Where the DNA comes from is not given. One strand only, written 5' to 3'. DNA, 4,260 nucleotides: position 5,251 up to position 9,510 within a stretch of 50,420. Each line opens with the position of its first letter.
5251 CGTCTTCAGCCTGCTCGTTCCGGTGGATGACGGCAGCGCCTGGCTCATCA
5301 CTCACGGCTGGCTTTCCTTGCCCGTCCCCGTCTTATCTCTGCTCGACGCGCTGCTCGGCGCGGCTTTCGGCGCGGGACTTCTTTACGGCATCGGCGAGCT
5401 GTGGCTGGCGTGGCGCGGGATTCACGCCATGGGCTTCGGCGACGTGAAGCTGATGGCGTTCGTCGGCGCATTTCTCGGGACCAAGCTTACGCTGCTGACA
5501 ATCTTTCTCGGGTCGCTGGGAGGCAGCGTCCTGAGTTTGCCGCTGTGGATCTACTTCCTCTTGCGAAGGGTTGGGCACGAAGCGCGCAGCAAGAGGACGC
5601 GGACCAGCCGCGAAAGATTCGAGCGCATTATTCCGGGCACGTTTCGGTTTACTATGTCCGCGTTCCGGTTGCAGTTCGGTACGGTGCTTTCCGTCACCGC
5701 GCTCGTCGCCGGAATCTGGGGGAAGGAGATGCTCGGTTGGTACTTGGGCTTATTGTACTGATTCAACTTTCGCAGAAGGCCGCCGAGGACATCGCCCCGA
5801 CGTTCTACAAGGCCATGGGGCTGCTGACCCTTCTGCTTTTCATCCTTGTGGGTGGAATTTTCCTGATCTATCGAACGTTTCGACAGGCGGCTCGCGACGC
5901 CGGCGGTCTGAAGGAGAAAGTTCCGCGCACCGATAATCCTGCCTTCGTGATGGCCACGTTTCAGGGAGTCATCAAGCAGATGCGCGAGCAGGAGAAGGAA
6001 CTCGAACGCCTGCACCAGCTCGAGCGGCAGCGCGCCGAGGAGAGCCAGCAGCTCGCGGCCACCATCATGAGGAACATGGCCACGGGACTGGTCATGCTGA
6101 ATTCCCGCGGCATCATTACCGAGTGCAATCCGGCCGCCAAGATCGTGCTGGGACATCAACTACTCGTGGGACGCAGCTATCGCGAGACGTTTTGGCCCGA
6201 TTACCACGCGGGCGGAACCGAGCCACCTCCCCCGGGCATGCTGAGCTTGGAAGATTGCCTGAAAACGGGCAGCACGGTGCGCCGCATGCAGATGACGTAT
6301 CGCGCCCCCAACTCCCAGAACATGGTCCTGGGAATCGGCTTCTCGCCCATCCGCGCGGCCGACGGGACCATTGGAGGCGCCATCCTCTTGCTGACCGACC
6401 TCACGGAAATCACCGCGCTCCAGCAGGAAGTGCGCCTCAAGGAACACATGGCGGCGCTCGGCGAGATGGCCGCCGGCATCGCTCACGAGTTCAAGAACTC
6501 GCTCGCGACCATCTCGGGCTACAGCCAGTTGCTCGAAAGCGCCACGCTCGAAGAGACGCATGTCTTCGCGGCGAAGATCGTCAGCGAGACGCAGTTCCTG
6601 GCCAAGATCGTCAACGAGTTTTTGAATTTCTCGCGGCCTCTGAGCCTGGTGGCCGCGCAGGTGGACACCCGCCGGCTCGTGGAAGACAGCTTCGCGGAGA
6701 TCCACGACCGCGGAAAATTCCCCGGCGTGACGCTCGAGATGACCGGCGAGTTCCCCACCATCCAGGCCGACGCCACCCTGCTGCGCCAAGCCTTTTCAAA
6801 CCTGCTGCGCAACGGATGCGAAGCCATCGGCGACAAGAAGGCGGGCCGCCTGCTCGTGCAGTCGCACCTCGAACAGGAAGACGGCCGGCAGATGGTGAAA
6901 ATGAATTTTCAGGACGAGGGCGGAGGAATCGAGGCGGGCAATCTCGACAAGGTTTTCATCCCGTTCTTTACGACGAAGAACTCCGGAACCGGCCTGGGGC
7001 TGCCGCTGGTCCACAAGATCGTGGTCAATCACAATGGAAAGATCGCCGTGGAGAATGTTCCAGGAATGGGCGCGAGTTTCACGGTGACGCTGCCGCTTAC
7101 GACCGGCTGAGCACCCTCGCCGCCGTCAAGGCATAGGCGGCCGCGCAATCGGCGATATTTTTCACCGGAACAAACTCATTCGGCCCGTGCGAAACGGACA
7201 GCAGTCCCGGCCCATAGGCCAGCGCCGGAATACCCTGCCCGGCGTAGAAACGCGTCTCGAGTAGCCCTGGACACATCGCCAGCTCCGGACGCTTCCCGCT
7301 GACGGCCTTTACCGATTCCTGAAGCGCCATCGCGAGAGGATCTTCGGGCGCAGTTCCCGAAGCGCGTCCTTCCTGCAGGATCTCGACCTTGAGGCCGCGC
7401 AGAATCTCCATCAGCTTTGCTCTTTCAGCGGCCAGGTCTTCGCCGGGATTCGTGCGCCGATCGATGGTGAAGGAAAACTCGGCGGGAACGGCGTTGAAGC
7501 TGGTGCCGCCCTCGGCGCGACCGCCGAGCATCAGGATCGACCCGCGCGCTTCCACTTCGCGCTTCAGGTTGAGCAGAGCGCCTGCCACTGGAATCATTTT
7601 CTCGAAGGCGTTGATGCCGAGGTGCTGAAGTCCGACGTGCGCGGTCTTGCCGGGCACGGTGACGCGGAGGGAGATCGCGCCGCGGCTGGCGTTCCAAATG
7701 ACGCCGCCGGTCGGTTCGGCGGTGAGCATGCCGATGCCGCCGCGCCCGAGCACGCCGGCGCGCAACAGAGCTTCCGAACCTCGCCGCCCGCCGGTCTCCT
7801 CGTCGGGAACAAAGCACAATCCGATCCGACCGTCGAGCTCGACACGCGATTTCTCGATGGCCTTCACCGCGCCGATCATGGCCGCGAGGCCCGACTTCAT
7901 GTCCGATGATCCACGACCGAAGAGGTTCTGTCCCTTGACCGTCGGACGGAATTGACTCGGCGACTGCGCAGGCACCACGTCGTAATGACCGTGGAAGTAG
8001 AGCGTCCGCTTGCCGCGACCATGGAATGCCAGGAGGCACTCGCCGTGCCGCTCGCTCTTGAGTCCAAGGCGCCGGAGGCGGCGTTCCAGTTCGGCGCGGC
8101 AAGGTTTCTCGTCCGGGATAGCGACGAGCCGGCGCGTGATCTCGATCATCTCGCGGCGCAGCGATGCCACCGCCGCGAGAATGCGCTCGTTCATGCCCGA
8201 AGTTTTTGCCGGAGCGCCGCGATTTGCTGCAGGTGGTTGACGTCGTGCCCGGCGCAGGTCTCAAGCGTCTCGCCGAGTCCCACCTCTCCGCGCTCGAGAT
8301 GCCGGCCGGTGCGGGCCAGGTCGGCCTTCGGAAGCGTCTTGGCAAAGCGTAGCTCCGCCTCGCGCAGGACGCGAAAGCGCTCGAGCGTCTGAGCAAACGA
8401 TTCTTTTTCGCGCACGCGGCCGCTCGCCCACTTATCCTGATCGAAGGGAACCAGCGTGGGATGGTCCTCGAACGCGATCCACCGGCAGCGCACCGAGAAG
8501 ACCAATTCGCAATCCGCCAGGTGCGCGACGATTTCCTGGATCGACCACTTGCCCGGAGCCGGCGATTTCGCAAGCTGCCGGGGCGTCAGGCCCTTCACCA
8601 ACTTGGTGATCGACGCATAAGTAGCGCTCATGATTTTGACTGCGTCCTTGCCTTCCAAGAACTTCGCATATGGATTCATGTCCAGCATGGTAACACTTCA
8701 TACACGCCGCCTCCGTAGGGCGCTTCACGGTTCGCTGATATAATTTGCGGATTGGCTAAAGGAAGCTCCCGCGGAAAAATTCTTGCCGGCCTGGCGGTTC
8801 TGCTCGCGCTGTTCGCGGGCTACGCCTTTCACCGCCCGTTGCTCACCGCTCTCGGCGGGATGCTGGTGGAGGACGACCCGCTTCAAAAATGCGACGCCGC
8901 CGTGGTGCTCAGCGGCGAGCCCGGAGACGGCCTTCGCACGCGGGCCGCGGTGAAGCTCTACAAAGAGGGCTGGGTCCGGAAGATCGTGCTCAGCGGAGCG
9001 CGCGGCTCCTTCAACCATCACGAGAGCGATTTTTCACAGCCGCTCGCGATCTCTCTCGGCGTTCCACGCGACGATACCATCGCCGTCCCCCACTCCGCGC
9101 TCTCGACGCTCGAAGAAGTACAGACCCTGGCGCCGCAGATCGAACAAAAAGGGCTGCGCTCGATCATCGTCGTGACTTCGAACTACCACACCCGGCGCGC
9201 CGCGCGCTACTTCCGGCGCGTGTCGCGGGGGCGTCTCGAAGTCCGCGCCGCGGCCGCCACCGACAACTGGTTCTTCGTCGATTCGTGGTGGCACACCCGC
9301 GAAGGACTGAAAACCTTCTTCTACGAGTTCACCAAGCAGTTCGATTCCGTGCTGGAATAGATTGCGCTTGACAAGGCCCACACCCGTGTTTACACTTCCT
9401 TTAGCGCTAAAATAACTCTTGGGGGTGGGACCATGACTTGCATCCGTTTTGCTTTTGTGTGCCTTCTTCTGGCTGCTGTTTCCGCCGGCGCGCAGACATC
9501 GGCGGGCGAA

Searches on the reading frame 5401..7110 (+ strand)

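Call 67: search_protein_families(library=pfam, proteins=[window:5401-7110:+], max_evalue=0.0001)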
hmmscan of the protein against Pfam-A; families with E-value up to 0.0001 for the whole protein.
window:5401-7110:+ (569 aa): 4 families
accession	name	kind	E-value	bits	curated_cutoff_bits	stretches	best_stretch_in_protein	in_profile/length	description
PF02518.31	HATPase_c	-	7.7e-20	71.8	26.4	1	457-567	2-110/111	Histidine kinase-, DNA gyrase B-, and HSP90-like ATPase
PF00512.31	HisKA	-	2.2e-12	47.3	26.9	1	353-412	2-62/66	His Kinase A (phospho-acceptor) domain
PF13426.13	PAS_9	-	3.3e-08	34.2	27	1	229-336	3-103/103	PAS domain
PF00989.32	PAS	-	1.1e-05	25.9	22.6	1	221-333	5-112/113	PAS fold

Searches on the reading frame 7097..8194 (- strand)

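Call 67: search_protein_families(library=pfam, proteins=[window:7097-8194:-], max_evalue=0.0001)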
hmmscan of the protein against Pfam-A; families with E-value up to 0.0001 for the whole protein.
window:7097-8194:- (365 aa): 2 families
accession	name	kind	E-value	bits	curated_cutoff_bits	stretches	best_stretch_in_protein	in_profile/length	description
PF01546.33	Peptidase_M20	-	1.6e-33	116.8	24.6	1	67-358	2-204/206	Peptidase family M20/M25/M40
PF07687.19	M20_dimer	-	2.6e-16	59.9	21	1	169-267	2-101/107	Peptidase dimerisation domain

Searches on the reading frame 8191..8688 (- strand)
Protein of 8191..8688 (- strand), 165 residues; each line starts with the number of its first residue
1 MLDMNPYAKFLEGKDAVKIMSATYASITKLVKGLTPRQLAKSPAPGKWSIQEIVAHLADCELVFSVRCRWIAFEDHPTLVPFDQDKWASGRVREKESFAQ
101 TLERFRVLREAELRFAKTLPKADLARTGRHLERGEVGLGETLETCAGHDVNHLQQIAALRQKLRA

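Call 67: search_protein_families(library=pfam, proteins=[window:8191-8688:-], max_evalue=0.0001)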
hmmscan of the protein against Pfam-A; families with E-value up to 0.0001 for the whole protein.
window:8191-8688:- (165 aa): 2 families
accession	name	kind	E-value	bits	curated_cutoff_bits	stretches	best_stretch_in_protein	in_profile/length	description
PF12867.12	DinB_2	-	4.5e-21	76.1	24.8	1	22-156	4-128/128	DinB superfamily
PF04978.18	MST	-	1.7e-09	38.7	27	1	21-163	7-147/149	Mycothiol-S-transferase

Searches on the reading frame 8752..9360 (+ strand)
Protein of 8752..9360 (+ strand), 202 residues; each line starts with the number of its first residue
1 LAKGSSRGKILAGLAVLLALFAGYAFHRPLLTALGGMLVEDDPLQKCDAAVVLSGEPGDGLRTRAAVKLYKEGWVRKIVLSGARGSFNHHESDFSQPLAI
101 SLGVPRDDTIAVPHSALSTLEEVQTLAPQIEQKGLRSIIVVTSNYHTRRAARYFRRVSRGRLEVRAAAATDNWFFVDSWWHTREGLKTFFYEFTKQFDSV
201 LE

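Call 68: search_protein_families(library=pfam, proteins=[window:8752-9360:+], max_evalue=0.0001)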
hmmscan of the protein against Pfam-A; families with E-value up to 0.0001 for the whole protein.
window:8752-9360:+ (202 aa): 1 family
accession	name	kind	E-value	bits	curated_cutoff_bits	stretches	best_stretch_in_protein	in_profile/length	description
PF02698.23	DUF218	-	2.1e-20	73.4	27.6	1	48-193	1-131/133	DUF218 domain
